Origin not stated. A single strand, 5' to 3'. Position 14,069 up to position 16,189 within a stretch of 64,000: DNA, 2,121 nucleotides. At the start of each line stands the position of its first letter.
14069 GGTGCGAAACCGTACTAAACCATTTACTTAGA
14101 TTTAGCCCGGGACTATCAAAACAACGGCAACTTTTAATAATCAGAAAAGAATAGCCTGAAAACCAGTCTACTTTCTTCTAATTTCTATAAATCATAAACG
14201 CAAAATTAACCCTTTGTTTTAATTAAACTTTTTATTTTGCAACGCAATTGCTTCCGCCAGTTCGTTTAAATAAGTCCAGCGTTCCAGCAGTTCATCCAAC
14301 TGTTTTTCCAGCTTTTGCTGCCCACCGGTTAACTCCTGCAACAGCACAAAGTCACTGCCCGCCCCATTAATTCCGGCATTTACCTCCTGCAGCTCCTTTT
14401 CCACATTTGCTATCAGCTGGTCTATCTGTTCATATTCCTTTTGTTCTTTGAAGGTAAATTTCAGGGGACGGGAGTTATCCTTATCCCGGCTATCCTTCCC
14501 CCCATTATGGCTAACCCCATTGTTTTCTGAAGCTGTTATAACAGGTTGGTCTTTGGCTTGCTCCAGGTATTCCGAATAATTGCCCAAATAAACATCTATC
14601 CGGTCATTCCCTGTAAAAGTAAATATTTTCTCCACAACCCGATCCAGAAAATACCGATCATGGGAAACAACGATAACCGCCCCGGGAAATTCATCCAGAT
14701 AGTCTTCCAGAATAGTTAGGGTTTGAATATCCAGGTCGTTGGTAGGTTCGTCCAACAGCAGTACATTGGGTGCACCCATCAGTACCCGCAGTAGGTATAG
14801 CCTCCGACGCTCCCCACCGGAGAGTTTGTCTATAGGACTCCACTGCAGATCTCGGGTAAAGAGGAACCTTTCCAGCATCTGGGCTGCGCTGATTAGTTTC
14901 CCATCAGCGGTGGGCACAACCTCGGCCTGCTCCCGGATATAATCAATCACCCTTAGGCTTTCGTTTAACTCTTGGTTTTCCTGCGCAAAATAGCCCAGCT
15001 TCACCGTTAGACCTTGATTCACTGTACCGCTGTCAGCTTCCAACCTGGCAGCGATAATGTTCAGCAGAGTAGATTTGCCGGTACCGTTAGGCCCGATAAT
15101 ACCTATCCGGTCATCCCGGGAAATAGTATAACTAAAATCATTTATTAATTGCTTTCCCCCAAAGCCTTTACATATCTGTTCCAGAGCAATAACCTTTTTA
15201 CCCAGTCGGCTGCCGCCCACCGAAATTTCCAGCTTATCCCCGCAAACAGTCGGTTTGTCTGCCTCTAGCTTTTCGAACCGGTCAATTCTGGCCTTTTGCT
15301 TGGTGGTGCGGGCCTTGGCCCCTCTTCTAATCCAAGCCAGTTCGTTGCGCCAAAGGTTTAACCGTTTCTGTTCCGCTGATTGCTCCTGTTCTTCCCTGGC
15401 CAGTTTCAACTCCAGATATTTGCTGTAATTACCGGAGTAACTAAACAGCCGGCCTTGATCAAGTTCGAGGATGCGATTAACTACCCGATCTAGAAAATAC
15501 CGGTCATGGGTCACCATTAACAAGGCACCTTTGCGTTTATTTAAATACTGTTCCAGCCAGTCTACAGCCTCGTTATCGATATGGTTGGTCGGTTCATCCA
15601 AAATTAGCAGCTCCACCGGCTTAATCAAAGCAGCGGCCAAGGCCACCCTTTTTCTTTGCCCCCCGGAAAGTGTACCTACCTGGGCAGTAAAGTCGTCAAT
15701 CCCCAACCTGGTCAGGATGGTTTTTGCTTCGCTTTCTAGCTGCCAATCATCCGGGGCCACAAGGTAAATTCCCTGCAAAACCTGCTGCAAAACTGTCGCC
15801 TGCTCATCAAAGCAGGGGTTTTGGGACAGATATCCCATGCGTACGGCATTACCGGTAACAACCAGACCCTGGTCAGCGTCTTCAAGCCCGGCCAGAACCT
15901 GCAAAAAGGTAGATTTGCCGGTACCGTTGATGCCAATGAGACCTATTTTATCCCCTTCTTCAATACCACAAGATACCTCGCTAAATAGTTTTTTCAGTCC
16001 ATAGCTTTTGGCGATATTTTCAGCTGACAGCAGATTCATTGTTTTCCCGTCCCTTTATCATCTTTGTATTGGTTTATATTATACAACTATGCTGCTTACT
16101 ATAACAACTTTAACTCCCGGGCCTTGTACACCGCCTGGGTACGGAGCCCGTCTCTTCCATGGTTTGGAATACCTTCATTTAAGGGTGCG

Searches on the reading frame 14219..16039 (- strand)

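Call 46: search_protein_families(library=pfam, proteins=[window:14219-16039:-], max_evalue=0.00001)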
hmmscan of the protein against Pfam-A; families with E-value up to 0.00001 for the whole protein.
window:14219-16039:- (606 aa): 10 families
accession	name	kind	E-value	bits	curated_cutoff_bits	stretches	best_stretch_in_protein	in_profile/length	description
PF00005.33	ABC_tran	-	5.8e-53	179.6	25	2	20-152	2-137/137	ABC transporter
PF12848.13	ABC_tran_Xtn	-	3.3e-17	62.8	25.9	1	191-262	1-74/85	ABC transporter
PF13304.12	AAA_21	-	7.4e-17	62.8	27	0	381-466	220-304/304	AAA domain, putative AbiEii toxin, Type IV TA system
PF16326.10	ABC_tran_CTD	-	6e-16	58.9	32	1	527-593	1-69/69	ABC transporter C-terminal domain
PF02463.25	SMC_N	-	1e-10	41.9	40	0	123-186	136-205/220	RecF/RecN/SMC N terminal domain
PF13191.12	AAA_16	-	5.3e-08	34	32.6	0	314-449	29-157/167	AAA ATPase domain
PF13555.12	AAA_29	-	4.2e-07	30.1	27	0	303-331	16-44/61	P-loop containing region of AAA domain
PF13401.12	AAA_22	-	1.3e-06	29.1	27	0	314-449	10-109/130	AAA domain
PF13238.12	AAA_18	-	2.1e-06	28.7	29.4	0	312-357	1-43/128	AAA domain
PF00006.31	ATP-synt_ab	-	4.3e-06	27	29.5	0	301-340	6-45/213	ATP synthase alpha/beta family, nucleotide-binding domain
